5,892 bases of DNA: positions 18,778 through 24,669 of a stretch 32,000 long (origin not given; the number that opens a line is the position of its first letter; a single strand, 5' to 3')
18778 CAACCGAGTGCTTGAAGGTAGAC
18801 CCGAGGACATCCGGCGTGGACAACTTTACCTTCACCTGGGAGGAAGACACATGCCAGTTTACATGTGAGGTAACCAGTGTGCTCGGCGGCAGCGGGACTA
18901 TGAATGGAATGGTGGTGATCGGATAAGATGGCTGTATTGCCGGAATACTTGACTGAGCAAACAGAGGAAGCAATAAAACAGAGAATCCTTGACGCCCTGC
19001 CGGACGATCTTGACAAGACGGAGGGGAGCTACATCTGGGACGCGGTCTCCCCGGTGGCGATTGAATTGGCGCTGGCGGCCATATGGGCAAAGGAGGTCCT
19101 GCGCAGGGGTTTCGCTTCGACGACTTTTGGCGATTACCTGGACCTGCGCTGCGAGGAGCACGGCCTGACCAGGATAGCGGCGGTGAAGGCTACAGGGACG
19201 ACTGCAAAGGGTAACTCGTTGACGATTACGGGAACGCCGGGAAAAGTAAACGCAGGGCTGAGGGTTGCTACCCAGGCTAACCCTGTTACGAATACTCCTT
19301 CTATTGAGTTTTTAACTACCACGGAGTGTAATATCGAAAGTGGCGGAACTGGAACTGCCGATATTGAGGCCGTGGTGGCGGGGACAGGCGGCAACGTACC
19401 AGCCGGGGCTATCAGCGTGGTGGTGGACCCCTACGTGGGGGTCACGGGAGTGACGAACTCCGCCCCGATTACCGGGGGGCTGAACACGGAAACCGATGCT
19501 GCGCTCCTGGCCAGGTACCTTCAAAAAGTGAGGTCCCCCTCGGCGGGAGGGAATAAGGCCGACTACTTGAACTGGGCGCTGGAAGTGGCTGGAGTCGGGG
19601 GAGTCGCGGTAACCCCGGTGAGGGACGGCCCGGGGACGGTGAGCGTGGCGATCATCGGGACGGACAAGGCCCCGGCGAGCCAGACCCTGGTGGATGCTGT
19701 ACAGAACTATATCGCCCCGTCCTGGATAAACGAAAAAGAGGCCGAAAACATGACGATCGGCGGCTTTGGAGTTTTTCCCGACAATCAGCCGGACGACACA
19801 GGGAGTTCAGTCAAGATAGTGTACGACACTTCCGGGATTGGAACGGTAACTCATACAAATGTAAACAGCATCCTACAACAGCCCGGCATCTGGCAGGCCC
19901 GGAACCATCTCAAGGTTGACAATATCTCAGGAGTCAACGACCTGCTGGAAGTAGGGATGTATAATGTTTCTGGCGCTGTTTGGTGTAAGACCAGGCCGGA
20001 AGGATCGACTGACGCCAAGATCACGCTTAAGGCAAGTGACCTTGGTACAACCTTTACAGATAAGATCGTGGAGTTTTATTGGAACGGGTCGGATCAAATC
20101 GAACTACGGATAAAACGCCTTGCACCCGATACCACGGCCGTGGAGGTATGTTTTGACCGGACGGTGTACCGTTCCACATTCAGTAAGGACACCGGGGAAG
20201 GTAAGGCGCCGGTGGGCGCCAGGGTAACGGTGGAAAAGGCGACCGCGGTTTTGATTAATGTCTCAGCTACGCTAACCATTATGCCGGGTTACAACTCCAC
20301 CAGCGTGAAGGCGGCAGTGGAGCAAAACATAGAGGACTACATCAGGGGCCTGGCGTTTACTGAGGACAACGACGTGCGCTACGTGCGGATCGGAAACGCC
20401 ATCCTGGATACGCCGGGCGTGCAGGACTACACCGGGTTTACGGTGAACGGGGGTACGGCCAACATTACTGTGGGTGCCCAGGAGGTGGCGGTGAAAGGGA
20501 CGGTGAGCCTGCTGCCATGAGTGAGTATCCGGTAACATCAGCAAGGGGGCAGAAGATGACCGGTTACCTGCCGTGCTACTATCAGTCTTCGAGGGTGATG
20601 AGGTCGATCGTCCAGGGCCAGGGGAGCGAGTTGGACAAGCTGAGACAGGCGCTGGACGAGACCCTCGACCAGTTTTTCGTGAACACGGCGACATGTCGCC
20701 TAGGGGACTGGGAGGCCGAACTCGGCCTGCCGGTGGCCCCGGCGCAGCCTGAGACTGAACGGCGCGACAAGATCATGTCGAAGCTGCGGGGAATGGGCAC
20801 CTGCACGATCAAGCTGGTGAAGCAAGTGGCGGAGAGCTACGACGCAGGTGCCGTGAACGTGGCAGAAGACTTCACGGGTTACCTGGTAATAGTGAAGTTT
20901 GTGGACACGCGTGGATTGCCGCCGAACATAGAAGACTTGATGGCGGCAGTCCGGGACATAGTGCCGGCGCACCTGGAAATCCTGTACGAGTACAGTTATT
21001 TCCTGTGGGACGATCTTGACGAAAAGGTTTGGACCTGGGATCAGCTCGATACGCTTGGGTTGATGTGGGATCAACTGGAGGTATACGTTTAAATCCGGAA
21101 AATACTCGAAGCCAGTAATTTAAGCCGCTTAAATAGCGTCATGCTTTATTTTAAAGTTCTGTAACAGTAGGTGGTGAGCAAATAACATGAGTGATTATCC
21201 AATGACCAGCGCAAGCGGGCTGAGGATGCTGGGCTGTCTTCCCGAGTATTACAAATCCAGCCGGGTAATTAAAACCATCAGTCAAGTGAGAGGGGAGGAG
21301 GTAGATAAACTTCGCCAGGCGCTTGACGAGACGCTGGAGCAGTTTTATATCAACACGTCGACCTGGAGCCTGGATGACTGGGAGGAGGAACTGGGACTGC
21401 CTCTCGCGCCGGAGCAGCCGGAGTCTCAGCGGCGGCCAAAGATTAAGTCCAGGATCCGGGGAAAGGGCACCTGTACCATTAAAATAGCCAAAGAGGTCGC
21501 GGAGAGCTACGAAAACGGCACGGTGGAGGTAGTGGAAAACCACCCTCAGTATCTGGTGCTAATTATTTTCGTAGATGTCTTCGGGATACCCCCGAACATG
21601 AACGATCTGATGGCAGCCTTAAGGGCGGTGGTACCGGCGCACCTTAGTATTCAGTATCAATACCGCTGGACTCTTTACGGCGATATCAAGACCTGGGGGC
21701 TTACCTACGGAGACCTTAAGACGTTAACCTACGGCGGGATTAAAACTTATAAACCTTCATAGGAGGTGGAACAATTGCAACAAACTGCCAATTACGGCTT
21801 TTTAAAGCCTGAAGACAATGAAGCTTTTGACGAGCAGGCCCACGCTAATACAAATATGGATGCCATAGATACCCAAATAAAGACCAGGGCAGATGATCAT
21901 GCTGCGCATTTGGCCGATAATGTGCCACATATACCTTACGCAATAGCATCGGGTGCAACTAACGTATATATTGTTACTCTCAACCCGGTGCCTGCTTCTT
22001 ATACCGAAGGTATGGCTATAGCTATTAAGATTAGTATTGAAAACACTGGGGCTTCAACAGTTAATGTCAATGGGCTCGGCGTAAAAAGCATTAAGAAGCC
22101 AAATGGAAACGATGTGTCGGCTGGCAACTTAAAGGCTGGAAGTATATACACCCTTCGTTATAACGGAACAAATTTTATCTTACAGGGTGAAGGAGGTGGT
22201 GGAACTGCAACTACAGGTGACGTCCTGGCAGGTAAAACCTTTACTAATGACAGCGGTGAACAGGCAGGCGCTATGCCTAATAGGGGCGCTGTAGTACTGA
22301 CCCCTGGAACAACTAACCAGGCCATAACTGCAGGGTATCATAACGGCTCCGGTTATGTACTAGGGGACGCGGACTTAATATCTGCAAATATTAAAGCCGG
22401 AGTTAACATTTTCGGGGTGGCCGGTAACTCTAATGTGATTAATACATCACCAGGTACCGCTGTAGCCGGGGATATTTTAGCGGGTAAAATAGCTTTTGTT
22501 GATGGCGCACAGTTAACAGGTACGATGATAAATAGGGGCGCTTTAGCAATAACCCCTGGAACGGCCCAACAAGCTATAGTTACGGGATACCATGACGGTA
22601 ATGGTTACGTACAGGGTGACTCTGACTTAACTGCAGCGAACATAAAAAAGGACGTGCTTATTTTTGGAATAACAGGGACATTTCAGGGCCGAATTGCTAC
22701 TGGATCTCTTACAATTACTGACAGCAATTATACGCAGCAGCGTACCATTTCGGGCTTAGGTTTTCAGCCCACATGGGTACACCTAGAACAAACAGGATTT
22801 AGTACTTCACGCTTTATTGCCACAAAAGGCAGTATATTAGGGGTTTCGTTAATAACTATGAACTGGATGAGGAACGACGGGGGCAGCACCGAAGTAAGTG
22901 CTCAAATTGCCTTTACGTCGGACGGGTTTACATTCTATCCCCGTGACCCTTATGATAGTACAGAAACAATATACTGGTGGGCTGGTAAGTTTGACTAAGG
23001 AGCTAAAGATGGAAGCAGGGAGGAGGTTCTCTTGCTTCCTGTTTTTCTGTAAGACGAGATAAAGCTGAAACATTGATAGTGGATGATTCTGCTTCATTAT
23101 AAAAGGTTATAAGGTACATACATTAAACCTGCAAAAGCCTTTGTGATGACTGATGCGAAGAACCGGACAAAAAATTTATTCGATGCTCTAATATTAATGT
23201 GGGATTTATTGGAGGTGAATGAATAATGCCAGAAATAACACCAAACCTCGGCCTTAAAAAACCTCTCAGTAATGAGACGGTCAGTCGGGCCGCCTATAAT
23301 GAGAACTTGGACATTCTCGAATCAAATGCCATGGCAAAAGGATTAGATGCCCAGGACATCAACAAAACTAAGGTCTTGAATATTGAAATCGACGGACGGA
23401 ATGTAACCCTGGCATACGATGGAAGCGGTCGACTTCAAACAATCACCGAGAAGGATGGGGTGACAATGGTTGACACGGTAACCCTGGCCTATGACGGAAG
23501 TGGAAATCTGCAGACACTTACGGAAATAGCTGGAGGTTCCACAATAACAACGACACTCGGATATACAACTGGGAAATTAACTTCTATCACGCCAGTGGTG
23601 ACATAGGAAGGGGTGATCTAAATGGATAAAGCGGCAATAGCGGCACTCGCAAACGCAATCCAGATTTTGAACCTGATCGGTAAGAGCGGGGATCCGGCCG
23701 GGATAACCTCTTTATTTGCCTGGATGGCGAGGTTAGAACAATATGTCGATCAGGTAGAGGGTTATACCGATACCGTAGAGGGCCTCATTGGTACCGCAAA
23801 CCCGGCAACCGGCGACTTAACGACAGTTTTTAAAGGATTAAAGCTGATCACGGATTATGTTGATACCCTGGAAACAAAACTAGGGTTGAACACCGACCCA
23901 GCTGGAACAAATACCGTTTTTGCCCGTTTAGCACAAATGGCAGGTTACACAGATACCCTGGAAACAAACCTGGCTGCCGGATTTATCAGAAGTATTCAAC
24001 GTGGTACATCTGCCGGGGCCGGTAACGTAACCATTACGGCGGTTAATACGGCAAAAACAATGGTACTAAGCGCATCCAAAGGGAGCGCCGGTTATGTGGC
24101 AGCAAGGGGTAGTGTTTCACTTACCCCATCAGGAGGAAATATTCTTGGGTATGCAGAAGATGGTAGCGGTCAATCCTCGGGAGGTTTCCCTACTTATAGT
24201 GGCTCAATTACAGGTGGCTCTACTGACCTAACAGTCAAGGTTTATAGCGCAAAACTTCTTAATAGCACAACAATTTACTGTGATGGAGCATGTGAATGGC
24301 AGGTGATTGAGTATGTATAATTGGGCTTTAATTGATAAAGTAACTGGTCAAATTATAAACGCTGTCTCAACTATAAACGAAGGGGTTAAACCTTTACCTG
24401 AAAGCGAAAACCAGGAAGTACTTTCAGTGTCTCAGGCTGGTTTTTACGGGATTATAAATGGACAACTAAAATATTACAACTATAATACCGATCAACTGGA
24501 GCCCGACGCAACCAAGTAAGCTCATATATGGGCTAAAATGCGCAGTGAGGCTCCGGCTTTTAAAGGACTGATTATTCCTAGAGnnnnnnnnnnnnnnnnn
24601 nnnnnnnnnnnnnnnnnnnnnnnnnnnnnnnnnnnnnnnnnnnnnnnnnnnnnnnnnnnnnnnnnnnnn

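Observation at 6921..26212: Head-less PBSX-type contractile-tail locus: candidate R-type tailocin under Xre / sigma-like control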

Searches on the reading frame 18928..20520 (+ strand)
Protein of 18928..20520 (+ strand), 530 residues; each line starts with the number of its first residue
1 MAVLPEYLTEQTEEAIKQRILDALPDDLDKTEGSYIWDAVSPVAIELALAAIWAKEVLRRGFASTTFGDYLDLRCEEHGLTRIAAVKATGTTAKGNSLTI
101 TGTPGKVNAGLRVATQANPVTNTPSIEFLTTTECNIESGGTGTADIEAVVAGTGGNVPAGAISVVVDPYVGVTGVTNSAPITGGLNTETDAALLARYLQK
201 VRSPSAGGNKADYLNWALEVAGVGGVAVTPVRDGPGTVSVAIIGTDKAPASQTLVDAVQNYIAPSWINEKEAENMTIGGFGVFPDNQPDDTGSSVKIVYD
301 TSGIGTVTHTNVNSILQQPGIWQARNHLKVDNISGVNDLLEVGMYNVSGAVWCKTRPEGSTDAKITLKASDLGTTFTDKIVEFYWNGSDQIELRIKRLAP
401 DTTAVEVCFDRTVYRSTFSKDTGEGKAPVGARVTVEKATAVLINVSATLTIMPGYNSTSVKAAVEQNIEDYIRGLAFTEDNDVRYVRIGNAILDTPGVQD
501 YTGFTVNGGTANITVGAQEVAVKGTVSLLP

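Call 5: search_protein_families(library=phrogs, proteins=[window:18928-20520:+], max_evalue=0.01)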
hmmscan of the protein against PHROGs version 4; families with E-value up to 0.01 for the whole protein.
window:18928-20520:+ (530 aa): 4 families
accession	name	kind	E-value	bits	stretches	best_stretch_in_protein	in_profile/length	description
phrog_6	-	tail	2.6e-71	241.9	2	6-263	65-302/548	baseplate wedge subunit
phrog_1608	-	tail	4e-44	151.4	2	182-264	2-84/192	tail protein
phrog_12386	-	unknown function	4.5e-15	56.8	1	12-79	5-72/72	-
phrog_4226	-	tail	1.9e-06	28.4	1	424-500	122-196/228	baseplate protein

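Call 7: search_protein_families(library=pfam, proteins=[window:18928-20520:+], max_evalue=0.01)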
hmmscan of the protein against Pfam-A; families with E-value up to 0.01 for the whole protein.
window:18928-20520:+ (530 aa): 1 family
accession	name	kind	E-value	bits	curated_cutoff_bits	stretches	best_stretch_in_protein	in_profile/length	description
PF04865.19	Baseplate_J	-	7.8e-58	196.2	21.1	2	68-262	2-187/255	Baseplate J-like protein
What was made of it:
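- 18928..20520 (+): XkdT / Baseplate J. PF04865, 8e-58 (call 7).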

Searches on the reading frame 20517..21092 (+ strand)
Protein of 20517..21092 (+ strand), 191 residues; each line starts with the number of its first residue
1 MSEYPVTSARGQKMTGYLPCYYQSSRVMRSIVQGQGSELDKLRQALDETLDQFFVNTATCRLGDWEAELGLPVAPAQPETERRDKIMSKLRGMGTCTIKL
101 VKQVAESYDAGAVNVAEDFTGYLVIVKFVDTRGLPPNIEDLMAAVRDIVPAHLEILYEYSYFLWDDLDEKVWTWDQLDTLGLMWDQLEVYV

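Call 5: search_protein_families(library=phrogs, proteins=[window:20517-21092:+], max_evalue=0.01)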
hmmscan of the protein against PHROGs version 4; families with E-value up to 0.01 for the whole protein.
window:20517-21092:+ (191 aa): 5 families
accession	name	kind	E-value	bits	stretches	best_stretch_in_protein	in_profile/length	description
phrog_521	-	tail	2.6e-45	156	1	5-179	21-196/534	tail protein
phrog_21322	-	head and packaging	6.8e-15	56.3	1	6-153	3-149/337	virion structural protein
phrog_1160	-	tail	6.1e-13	49.3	1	7-160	13-179/528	baseplate protein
phrog_203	-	tail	4.4e-12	46.7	1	22-111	26-120/224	baseplate wedge subunit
phrog_4920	-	unknown function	0.0067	16.8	1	21-90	47-119/253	-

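Call 7: search_protein_families(library=pfam, proteins=[window:20517-21092:+], max_evalue=0.01)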
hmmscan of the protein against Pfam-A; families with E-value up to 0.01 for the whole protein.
window:20517-21092:+ (191 aa): 1 family
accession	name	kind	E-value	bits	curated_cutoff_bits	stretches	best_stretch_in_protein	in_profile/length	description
PF10076.14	Phage_Mu_Gp48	-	3.1e-28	98.9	37.4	1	13-158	2-148/150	Bacteriophage Mu-like, Gp48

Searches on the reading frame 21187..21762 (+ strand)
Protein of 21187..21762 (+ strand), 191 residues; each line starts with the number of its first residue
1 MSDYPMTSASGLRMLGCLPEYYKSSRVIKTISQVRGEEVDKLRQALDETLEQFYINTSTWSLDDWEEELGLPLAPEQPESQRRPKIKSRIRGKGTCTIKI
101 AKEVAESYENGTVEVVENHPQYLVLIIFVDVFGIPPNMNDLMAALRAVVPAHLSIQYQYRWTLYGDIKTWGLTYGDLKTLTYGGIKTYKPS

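Call 5: search_protein_families(library=phrogs, proteins=[window:21187-21762:+], max_evalue=0.01)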
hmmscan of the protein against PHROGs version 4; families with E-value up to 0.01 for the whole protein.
window:21187-21762:+ (191 aa): 4 families
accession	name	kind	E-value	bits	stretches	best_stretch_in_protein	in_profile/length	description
phrog_521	-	tail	8e-40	137.9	1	5-184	21-204/534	tail protein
phrog_21322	-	head and packaging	8.1e-15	56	1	6-116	3-113/337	virion structural protein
phrog_1160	-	tail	5.3e-14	52.8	1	6-160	12-179/528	baseplate protein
phrog_203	-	tail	5.9e-10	39.7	1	22-109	26-118/224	baseplate wedge subunit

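Call 7: search_protein_families(library=pfam, proteins=[window:21187-21762:+], max_evalue=0.01)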
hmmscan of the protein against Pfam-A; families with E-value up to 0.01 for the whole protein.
window:21187-21762:+ (191 aa): 1 family
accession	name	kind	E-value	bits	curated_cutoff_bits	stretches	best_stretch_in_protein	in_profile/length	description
PF10076.14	Phage_Mu_Gp48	-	4.5e-25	88.7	37.4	1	14-157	3-147/150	Bacteriophage Mu-like, Gp48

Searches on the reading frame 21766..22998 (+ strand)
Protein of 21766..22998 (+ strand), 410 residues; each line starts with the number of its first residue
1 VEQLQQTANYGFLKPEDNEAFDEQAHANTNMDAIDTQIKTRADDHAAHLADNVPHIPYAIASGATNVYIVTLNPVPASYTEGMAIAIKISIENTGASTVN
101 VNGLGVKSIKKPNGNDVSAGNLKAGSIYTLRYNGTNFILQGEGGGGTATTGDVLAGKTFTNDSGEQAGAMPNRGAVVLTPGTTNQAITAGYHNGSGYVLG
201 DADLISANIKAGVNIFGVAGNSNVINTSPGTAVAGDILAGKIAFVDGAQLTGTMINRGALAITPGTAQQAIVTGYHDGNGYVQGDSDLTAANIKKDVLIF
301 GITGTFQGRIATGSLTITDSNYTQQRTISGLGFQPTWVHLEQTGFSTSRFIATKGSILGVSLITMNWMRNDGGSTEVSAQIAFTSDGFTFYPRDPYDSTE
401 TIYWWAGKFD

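Call 5: search_protein_families(library=phrogs, proteins=[window:21766-22998:+], max_evalue=0.01)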
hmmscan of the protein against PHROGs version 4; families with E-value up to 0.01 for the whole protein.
window:21766-22998:+ (410 aa): 8 families
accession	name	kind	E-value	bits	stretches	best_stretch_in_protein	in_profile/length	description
phrog_28171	-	unknown function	1.8e-60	205.9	2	27-221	158-363/476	-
phrog_13589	-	unknown function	1.4e-17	64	1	58-304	666-878/1042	-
phrog_27282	-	unknown function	8.3e-15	55.7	1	26-220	187-350/445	-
phrog_31777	-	unknown function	3.9e-14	53.6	1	47-211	13-165/280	-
phrog_38337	-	unknown function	4.7e-13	49.6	1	225-326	303-410/622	-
phrog_4900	-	tail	1.2e-09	37.9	1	56-133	245-323/964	tail protein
phrog_30220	-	unknown function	1.9e-08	34.9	1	143-208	163-228/374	-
phrog_7037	-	tail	1.7e-07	31.7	1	75-170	244-331/480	tail fiber protein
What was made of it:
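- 21766..24519 (+): Fibre / receptor-binding region: fib410, an RHS-repeat 126-aa protein, p232 and p70. phrog_28171, 2e-60, and fibre PHROGs (call 5).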

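Call 7: search_protein_families(library=pfam, proteins=[window:21766-22998:+], max_evalue=0.01)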
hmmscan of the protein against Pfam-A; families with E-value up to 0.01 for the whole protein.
window:21766-22998:+ (410 aa): 0 families

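Call 10: search_protein_families(library=ncbifam, proteins=[window:21766-22998:+], max_evalue=0.01)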
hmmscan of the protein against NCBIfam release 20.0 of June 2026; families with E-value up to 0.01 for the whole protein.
window:21766-22998:+ (410 aa): 0 families

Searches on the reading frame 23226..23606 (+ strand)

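Call 5: search_protein_families(library=phrogs, proteins=[window:23226-23606:+], max_evalue=0.01)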
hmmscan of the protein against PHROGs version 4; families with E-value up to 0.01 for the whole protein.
window:23226-23606:+ (126 aa): 1 family
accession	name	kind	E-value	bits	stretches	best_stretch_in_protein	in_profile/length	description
phrog_26903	-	unknown function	0.0061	17.5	1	60-95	18-56/62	-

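Call 7: search_protein_families(library=pfam, proteins=[window:23226-23606:+], max_evalue=0.01)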
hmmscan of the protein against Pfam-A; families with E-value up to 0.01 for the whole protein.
window:23226-23606:+ (126 aa): 2 families
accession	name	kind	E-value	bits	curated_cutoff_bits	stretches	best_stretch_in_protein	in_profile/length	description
PF05593.20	RHS_repeat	-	2.1e-06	28.4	22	1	56-80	14-38/38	RHS Repeat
PF16299.10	DUF4941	-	0.0089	15.7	28.8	1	23-91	60-127/265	Domain of unknown function (DUF4941)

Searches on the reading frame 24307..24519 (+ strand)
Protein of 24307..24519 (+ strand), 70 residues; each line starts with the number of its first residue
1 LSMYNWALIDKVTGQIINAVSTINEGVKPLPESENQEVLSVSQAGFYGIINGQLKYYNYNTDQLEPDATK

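Call 8: search_protein_families(library=pfam, proteins=[window:24307-24519:+], max_evalue=0.01)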
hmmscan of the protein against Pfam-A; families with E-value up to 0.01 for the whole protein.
window:24307-24519:+ (70 aa): 0 families

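Call 61: search_protein_families(library=phrogs, proteins=[window:24307-24519:+], max_evalue=0.01)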
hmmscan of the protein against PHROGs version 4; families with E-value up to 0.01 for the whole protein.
window:24307-24519:+ (70 aa): 0 families
